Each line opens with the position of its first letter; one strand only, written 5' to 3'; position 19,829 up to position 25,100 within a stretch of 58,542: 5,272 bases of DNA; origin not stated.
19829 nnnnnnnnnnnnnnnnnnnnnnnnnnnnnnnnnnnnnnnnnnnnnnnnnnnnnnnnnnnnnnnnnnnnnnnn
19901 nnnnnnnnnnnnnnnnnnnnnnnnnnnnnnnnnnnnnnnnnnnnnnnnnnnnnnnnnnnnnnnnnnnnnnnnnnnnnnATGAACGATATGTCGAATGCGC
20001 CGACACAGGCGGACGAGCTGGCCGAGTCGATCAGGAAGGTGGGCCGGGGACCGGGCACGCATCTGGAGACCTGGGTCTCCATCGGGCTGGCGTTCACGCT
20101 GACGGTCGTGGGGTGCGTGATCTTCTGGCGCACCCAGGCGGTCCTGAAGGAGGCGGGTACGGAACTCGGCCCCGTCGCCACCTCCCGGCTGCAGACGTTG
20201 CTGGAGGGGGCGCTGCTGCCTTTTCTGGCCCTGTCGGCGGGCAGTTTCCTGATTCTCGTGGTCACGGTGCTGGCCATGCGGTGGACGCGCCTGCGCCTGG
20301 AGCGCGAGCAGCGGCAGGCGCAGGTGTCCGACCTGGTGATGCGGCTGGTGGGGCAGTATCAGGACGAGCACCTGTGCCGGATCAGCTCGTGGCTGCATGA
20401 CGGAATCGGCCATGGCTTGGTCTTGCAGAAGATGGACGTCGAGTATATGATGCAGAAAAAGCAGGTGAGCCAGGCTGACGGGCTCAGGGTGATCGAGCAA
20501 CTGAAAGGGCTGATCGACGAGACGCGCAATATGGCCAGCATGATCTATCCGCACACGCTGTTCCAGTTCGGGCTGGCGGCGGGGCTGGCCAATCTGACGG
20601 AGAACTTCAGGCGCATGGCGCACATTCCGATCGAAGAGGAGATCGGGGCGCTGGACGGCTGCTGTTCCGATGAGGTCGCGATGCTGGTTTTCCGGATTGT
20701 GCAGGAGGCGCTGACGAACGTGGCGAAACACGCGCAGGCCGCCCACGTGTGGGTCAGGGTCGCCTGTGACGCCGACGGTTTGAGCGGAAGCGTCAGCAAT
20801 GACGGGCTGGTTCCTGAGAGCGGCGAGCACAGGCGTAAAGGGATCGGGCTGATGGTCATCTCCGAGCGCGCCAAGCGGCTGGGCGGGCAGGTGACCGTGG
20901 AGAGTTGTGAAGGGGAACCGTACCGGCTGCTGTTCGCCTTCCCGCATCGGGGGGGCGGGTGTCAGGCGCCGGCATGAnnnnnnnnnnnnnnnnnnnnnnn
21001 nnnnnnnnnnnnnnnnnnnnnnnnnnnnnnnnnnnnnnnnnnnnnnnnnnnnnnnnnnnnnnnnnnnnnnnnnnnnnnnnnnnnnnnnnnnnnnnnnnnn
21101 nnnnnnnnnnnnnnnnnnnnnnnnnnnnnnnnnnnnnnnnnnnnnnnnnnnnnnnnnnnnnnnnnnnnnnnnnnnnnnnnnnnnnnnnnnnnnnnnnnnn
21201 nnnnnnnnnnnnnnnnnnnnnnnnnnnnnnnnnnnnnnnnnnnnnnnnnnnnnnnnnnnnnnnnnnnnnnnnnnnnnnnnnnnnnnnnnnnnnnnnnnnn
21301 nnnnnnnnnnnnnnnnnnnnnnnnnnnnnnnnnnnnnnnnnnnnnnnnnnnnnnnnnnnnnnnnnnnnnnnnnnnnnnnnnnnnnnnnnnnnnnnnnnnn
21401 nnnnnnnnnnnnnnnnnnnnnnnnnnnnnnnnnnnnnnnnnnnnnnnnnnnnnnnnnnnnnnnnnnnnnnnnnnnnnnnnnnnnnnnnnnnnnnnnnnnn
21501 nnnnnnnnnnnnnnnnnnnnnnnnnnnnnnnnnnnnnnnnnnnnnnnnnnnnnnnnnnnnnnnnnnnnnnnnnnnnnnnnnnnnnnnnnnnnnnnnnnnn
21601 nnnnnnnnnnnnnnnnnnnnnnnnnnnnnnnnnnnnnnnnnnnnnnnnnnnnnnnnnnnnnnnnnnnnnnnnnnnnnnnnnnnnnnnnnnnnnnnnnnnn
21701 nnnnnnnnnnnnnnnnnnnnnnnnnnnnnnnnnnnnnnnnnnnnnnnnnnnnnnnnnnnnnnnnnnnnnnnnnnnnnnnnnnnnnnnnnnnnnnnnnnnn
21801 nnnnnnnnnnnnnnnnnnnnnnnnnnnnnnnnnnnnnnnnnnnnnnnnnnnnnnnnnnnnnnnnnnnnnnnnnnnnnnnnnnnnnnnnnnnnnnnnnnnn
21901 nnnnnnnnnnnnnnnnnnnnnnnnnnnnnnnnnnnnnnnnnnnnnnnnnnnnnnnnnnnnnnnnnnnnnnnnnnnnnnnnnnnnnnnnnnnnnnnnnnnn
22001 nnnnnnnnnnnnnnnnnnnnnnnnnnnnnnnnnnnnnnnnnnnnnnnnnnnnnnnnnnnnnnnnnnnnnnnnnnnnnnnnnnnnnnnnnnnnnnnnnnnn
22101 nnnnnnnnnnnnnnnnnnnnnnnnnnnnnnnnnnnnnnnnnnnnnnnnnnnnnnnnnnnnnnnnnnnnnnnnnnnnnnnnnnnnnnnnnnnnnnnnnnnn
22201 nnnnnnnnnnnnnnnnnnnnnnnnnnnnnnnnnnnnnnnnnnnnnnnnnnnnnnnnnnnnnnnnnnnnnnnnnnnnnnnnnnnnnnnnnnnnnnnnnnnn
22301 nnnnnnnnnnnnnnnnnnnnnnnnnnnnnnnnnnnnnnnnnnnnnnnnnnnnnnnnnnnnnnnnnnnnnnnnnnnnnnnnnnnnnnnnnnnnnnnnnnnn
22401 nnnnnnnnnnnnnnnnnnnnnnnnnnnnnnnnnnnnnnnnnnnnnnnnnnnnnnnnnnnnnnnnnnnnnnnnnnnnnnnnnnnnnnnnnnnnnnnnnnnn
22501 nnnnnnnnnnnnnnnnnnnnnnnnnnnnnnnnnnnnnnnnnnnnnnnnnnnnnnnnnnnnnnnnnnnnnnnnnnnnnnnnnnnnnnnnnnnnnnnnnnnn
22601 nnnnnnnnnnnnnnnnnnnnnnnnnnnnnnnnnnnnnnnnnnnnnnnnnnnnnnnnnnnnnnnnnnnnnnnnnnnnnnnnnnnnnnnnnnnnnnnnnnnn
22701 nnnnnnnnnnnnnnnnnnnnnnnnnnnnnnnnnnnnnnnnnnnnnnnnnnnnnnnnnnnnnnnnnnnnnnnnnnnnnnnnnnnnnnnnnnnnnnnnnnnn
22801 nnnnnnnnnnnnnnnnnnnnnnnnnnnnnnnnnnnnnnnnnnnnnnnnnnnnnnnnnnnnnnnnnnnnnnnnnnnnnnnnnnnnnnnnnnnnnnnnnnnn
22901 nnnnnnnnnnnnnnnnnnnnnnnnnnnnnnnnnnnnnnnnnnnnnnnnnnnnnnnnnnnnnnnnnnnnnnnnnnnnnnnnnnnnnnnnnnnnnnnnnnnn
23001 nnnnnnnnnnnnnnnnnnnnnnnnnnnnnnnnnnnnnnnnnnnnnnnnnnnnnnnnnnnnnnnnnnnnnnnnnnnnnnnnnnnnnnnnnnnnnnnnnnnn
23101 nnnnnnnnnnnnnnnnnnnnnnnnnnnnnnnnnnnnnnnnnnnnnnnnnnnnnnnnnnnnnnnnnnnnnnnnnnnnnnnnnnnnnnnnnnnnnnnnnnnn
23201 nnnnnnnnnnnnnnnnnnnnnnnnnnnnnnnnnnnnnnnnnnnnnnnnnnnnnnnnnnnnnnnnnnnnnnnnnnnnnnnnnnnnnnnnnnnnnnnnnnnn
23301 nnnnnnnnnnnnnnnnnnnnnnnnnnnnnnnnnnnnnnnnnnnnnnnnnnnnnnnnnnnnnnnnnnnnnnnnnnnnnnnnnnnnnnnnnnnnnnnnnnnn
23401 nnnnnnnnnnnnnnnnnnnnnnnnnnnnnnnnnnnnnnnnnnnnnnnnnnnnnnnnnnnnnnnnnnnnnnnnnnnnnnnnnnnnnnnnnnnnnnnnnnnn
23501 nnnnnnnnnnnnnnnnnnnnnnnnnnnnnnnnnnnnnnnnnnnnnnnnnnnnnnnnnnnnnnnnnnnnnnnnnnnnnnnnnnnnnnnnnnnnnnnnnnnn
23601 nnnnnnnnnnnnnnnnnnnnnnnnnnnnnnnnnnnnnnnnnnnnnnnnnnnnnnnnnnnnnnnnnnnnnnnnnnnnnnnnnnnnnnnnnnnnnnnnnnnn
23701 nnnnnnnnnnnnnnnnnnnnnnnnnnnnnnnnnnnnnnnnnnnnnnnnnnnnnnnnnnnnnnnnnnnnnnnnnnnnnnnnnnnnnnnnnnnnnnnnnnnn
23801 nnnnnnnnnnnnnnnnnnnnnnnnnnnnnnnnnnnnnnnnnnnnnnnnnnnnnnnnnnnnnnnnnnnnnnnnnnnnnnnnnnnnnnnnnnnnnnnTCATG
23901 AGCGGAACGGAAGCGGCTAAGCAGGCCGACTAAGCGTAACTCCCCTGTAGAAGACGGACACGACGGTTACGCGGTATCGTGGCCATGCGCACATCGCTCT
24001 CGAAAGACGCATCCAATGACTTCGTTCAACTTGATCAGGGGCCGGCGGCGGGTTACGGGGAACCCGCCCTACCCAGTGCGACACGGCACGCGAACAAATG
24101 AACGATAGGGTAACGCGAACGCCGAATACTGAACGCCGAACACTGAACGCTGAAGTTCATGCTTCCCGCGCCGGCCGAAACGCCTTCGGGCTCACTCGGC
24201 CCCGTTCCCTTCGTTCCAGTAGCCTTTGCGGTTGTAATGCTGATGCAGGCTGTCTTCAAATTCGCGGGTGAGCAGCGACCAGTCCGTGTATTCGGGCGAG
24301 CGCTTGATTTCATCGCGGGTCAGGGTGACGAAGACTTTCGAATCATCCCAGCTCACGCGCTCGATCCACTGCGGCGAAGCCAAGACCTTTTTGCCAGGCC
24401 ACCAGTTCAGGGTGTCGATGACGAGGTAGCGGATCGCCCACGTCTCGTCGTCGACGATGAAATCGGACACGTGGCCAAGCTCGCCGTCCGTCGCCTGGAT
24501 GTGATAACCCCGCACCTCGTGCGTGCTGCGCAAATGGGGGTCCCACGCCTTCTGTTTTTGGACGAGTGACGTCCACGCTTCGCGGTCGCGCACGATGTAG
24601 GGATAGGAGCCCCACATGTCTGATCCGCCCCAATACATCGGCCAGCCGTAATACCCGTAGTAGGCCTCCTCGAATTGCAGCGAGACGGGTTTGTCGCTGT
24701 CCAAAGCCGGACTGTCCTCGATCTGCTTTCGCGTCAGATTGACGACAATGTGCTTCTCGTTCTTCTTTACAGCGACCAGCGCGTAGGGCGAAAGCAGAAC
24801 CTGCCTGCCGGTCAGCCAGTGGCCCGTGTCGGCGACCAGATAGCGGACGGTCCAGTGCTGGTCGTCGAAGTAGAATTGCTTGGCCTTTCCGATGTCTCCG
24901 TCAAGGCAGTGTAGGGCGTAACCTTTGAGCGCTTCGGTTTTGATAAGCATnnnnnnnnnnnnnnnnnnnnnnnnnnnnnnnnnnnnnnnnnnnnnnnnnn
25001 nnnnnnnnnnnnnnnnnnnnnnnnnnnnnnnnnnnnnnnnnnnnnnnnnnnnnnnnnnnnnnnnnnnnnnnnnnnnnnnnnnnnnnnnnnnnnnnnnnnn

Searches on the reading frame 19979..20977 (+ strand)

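Call 14: search_protein_families(library=pfam, proteins=[window:19979-20977:+], max_evalue=0.00001)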
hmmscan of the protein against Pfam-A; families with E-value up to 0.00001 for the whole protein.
window:19979-20977:+ (332 aa): 1 family
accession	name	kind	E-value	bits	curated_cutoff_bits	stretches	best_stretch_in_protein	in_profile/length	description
PF02518.31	HATPase_c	-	1.5e-08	35.5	26.4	1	236-322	5-108/111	Histidine kinase-, DNA gyrase B-, and HSP90-like ATPase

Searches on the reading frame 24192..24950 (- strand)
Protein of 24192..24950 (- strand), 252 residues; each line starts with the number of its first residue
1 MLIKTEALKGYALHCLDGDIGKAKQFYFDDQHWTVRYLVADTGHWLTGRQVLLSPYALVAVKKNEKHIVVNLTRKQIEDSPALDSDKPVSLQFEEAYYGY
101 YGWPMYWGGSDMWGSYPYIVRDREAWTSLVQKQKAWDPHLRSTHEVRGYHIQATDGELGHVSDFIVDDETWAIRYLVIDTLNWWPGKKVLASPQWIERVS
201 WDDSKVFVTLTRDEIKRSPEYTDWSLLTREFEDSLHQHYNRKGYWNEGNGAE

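Call 7: find_encoding_contigs(protein=window:24192-24950:-, flank=10000, max_places=6)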
Protein window:24192-24950:- (252 aa): 1 contig read that carries it; 1 place shown.
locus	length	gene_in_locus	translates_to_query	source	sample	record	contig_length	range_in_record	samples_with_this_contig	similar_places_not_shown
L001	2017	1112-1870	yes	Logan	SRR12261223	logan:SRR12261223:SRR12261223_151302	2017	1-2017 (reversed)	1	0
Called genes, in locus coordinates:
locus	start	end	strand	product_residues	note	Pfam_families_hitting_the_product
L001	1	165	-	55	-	?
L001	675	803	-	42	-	PF08085:Entericidin (weak)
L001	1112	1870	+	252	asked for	PF05239:PRC (faint)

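Call 8: search_protein_families(library=pfam, proteins=[window:24192-24950:-])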
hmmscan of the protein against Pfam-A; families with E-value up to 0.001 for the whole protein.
window:24192-24950:- (252 aa): 2 families
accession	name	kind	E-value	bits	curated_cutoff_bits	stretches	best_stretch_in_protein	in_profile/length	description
PF05239.21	PRC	-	1.1e-10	41.8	21.2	1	144-213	7-76/78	PRC-barrel domain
PF16586.11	DUF5060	-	0.00034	21.3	27.2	0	23-45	41-63/70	Domain of unknown function (DUF5060)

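Call 11: find_homologous_proteins(query=window:24192-24950:-)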
Query window:24192-24950:- (252 aa): 8000 proteins with E <= 0.001 among 8000 candidates; the best 120 are listed.
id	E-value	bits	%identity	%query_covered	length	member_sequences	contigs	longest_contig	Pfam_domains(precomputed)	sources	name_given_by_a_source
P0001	3.7e-172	589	99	100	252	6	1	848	PF05239.22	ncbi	-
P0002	6.6e-132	457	75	100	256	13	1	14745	PF05239.22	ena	-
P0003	2.9e-131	455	76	97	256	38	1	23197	PF05239.22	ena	-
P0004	1.0e-129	450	75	99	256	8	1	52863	PF05239.22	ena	-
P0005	1.6e-129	449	75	99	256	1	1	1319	PF05239.22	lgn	-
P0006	8.9e-129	447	74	97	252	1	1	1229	PF05239.22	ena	-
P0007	1.2e-128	446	76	97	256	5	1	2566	PF05239.22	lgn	-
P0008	1.5e-128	446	76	98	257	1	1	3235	PF05239.22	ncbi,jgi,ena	jgi:hypothetical protein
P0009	1.9e-128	446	75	97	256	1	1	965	PF05239.22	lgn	-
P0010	3.4e-128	445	74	97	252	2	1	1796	PF05239.22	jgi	jgi:uncharacterized protein YrrD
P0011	1.1e-127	443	72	100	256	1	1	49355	PF05239.22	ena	-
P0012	1.6e-127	442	72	100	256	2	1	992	PF05239.22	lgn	-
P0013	1.8e-127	442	76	97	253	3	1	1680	PF05239.22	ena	-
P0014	3.4e-127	441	72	100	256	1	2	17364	PF05239.22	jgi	jgi:uncharacterized protein YrrD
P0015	5.0e-127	441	75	97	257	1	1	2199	PF05239.22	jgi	jgi:uncharacterized protein YrrD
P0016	5.8e-127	441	75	97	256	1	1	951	PF05239.22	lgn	-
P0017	6.5e-127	440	75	97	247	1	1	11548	PF05239.22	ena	-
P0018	6.9e-127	440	76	98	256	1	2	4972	PF16586.12,PF05239.22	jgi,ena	-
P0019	9.1e-127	440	73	100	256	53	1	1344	PF05239.22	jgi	jgi:uncharacterized protein YrrD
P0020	9.7e-127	440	74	98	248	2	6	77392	PF05239.22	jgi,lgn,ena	jgi:uncharacterized protein YrrD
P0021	1.0e-126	440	74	97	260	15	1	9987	PF05239.22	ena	-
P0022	1.5e-126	439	73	97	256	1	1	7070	PF05239.22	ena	-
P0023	1.6e-126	439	73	97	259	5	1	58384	PF05239.22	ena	-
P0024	1.8e-126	439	74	97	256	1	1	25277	PF05239.22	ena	-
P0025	2.3e-126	439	73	100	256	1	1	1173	PF05239.22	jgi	-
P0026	3.0e-126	438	71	100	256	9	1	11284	PF05239.22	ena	-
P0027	3.7e-126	438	73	97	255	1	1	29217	PF05239.22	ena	-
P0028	4.1e-126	438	73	97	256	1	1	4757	PF05239.22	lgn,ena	-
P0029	5.2e-126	438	74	97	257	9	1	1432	PF05239.22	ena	-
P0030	6.6e-126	437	73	97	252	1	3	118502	PF05239.22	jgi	jgi:hypothetical protein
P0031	7.2e-126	437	73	97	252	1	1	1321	PF05239.22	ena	-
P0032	8.0e-126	437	72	98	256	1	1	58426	PF05239.22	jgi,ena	-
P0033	8.4e-126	437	73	97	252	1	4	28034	PF05239.22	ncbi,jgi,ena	jgi:hypothetical protein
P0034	9.8e-126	437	73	100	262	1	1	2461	PF05239.22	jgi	jgi:hypothetical protein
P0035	1.1e-125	436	73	97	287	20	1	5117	PF05239.22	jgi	jgi:uncharacterized protein YrrD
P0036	1.2e-125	436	72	100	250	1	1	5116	PF05239.22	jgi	jgi:uncharacterized protein YrrD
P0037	1.7e-125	436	73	97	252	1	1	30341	PF05239.22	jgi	jgi:hypothetical protein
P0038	1.7e-125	436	73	97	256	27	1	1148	PF05239.22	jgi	jgi:hypothetical protein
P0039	1.8e-125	436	73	97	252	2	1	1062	PF05239.22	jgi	jgi:hypothetical protein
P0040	1.9e-125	436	74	97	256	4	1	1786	PF05239.22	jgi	jgi:uncharacterized protein YrrD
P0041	2.0e-125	436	73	97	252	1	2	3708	PF05239.22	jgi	jgi:hypothetical protein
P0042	2.3e-125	435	72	98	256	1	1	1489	PF05239.22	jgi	jgi:sporulation protein YlmC with PRC-barrel domain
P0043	2.4e-125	435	76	98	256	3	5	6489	PF05239.22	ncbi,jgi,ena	-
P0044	2.5e-125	435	71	100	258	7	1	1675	PF05239.22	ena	-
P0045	2.6e-125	435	72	100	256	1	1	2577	PF05239.22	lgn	-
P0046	2.6e-125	435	73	97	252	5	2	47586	PF05239.22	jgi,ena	jgi:hypothetical protein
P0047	2.9e-125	435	70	100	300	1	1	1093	PF05239.22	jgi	jgi:hypothetical protein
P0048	2.9e-125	435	72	97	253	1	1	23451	PF05239.22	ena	-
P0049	3.2e-125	435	71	100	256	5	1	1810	PF05239.22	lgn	-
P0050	3.3e-125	435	73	100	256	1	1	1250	PF05239.22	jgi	-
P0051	3.5e-125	435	72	100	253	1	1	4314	PF05239.22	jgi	jgi:uncharacterized protein YrrD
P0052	3.8e-125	435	71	100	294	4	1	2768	PF05239.22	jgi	jgi:uncharacterized protein YrrD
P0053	4.0e-125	435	73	97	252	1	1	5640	PF05239.22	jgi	-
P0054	4.4e-125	434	74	97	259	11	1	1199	PF05239.22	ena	-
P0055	4.5e-125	434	71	100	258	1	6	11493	PF05239.22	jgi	jgi:uncharacterized protein YrrD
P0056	5.1e-125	434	73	97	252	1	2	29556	PF05239.22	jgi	jgi:hypothetical protein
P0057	5.1e-125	434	73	97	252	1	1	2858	PF05239.22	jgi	jgi:hypothetical protein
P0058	5.2e-125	434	72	97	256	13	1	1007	PF05239.22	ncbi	-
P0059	5.3e-125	434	72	97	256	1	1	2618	PF05239.22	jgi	jgi:uncharacterized protein YrrD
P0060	5.5e-125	434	71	100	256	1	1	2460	PF05239.22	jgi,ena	-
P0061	6.0e-125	434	73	97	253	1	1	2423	PF05239.22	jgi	jgi:uncharacterized protein YrrD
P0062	6.8e-125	434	71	100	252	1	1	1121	PF05239.22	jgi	jgi:uncharacterized protein YrrD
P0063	7.5e-125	434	71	100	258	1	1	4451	PF05239.22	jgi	jgi:uncharacterized protein YrrD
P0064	1.1e-124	433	72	97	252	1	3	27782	PF05239.22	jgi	jgi:hypothetical protein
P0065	1.1e-124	433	73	98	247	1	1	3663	PF05239.22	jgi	jgi:uncharacterized protein YrrD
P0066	1.1e-124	433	72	100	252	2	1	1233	PF05239.22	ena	-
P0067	1.3e-124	433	72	97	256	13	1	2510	PF05239.22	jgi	jgi:uncharacterized protein YrrD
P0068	1.4e-124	433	72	97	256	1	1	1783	PF05239.22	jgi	jgi:uncharacterized protein YrrD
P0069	1.7e-124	433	73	97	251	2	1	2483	PF05239.22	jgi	jgi:hypothetical protein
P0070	2.1e-124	432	71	97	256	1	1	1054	PF05239.22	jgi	-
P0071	2.1e-124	432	73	97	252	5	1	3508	PF05239.22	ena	-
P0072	2.2e-124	432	70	100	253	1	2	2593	PF05239.22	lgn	-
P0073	2.2e-124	432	72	100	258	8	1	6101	PF05239.22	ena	-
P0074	2.3e-124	432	72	100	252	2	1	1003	PF05239.22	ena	-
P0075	2.5e-124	432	70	100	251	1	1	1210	PF05239.22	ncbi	-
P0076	2.5e-124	432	72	97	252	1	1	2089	PF05239.22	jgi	jgi:uncharacterized protein YrrD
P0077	3.1e-124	432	72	97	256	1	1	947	PF05239.22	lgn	-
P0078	3.5e-124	432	74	97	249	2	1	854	PF05239.22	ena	-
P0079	3.6e-124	431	72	98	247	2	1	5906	PF05239.22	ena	-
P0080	3.7e-124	431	73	97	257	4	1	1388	PF05239.22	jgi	jgi:uncharacterized protein YrrD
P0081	4.0e-124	431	73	97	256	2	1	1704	PF05239.22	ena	-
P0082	4.3e-124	431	70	100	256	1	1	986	PF05239.22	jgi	jgi:hypothetical protein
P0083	4.3e-124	431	73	97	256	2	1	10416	PF05239.22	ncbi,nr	ncbi:MAG: PRC-barrel domain-containing protein [Geobacteraceae bacterium]|nr:PRC-barrel domain-conta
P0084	4.3e-124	431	74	97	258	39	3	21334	PF05239.22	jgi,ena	jgi:uncharacterized protein YrrD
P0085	4.4e-124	431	72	97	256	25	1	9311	PF05239.22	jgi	jgi:uncharacterized protein YrrD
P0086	4.5e-124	431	70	100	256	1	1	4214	PF05239.22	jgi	-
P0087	4.5e-124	431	71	100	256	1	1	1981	PF05239.22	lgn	-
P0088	4.8e-124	431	73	97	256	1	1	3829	PF05239.22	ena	-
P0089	4.8e-124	431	73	97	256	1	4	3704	PF05239.22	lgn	-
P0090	5.0e-124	431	71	100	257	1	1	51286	PF05239.22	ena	-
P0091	5.0e-124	431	72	97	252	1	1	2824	PF05239.22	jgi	jgi:hypothetical protein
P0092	6.2e-124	431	72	98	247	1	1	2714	PF05239.22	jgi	jgi:hypothetical protein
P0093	7.4e-124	430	70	100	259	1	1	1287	PF05239.22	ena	-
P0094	7.8e-124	430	71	100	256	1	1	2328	PF05239.22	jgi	jgi:uncharacterized protein YrrD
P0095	8.1e-124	430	71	100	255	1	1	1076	PF05239.22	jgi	-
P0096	8.3e-124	430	70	100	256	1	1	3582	PF05239.22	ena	-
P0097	8.8e-124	430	70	100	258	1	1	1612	PF05239.22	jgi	jgi:uncharacterized protein YrrD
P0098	8.9e-124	430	72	97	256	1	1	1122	PF05239.22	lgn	-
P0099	9.8e-124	430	73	97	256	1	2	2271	PF05239.22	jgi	jgi:hypothetical protein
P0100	1.0e-123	430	71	100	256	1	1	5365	PF05239.22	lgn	-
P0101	1.1e-123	430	74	97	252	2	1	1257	PF05239.22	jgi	jgi:uncharacterized protein YrrD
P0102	1.1e-123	430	72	97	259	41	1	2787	PF05239.22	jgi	jgi:uncharacterized protein YrrD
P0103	1.2e-123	430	72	97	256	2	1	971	PF05239.22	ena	-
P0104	1.2e-123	430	71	98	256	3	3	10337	PF05239.22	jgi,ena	-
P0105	1.3e-123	430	73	97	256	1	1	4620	PF05239.22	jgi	jgi:hypothetical protein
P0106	1.5e-123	429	71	97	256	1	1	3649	PF05239.22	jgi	jgi:sporulation protein YlmC with PRC-barrel domain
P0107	1.7e-123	429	70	100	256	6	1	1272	PF05239.22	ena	-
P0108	1.7e-123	429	71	98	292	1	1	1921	PF05239.22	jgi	jgi:sporulation protein YlmC with PRC-barrel domain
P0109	1.7e-123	429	72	99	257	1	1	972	PF05239.22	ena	-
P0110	1.8e-123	429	72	97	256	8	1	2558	PF05239.22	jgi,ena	-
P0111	1.8e-123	429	70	100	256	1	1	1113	PF05239.22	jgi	jgi:sporulation protein YlmC with PRC-barrel domain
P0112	1.9e-123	429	72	97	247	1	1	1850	PF05239.22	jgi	jgi:hypothetical protein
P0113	2.0e-123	429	72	97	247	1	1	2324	PF05239.22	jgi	jgi:uncharacterized protein YrrD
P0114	2.0e-123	429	71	100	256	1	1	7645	PF05239.22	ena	-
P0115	2.1e-123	429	72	98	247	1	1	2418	PF05239.22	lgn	-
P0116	2.2e-123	429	73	97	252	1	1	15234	PF05239.22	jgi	jgi:hypothetical protein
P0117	2.2e-123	429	70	100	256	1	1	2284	PF05239.22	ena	-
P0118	2.2e-123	429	72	97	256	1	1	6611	PF05239.22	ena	-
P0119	2.6e-123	429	72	100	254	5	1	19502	PF05239.22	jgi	jgi:uncharacterized protein YrrD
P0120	2.6e-123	429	71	100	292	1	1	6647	PF05239.22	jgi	jgi:hypothetical protein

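Call 12: find_related_loci(query=window:24192-24950:-, collection=genome_contigs, flank=6000)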
Query window:24192-24950:- (252 aa) in genome_contigs; peptide patterns used: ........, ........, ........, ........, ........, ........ (x = any residue, [..] = any of these).
599 stretches matched a pattern (row limit reached: there are more); 587 encode a relative of the query (tblastn E <= 1e-3); the best 80 are kept; 80 distinct loci.
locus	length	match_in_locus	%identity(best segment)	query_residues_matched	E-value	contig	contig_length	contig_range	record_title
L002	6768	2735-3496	74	1-249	2e-128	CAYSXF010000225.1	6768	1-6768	MAG TPA_asm: uncultured Lentisphaeraceae bacterium isolate binchicken_co2_384 genome assembly, contig: NODE_10659_length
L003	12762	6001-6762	72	1-252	1e-125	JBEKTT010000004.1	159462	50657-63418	MAG: Syntrophobacteraceae bacterium isolate SPRUCE 564 SPRUCE_564_4, whole genome shotgun sequence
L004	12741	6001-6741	73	1-247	4e-124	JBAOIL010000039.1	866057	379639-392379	MAG: Verrucomicrobiota bacterium isolate AS_Ams2_Bin42 np2-np3_contig_9323, whole genome shotgun sequence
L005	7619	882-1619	73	1-246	6e-124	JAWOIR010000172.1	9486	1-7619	MAG: Anaerolineales bacterium isolate CWP5-2.bin.57 k191_575882, whole genome shotgun sequence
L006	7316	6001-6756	69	1-252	1e-123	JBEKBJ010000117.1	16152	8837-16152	MAG: Candidatus Binatia bacterium isolate SPRUCE 133 SPRUCE_133_117, whole genome shotgun sequence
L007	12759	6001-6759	71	1-252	1e-123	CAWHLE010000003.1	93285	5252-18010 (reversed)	MAG: uncultured delta proteobacterium isolate MFD02416.bin.2.187 genome assembly, contig: contig_14618, whole genome sho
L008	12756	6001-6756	70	1-252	2e-123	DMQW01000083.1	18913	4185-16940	MAG TPA_asm: Limisphaerales bacterium isolate UBA11358 contig_8201, whole genome shotgun sequence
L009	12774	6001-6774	70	1-251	1e-123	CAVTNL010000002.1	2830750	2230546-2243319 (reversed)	MAG: uncultured Nitrospiraceae bacterium isolate MFD04752.bin.2.24 genome assembly, contig: contig_11909, whole genome s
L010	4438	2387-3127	71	1-247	3e-124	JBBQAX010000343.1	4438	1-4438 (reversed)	MAG: Verrucomicrobiota bacterium isolate Co_metawrap_1426 Cmw_1426_k141_10161466_length_4438_cov_2.9981, whole genome sh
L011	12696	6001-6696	76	2-245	1e-121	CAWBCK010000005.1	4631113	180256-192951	MAG: uncultured Planctomycetota bacterium isolate MFD02416.bin.2.38 genome assembly, contig: contig_3253, whole genome s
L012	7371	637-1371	72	1-246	7e-122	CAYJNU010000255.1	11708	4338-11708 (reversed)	MAG TPA_asm: uncultured Verrucomicrobiota bacterium isolate ERP124720_co1_187 genome assembly, contig: NODE_6497_length_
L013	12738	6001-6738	71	1-245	1e-121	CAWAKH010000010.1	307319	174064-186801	MAG: uncultured Chloroflexia bacterium isolate MFD02416.bin.1.374 genome assembly, contig: contig_37703, whole genome sh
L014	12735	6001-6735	73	1-246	8e-122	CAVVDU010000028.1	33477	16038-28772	MAG: uncultured delta proteobacterium isolate MFD02416.bin.2.91 genome assembly, contig: contig_51002, whole genome shot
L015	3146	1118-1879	70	1-252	8e-126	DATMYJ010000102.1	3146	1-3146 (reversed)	MAG TPA_asm: Desulfitobacteriaceae bacterium isolate SMAG_U13143 k141_116056, whole genome shotgun sequence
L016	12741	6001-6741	71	1-245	2e-121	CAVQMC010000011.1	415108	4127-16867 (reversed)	MAG: uncultured Ignavibacteria bacterium isolate MFD02923.bin.2.72 genome assembly, contig: contig_27179, whole genome s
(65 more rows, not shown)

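Call 70: search_protein_families(library=ncbifam, proteins=[window:24192-24950:-], max_evalue=0.00001)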
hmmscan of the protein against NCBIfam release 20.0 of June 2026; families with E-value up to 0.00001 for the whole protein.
window:24192-24950:- (252 aa): 1 family
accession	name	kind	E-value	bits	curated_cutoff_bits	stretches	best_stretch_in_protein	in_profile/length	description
TIGR01150.2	puhA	equivalog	2.8e-14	53.2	200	1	9-102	152-247/262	photosynthetic reaction center subunit H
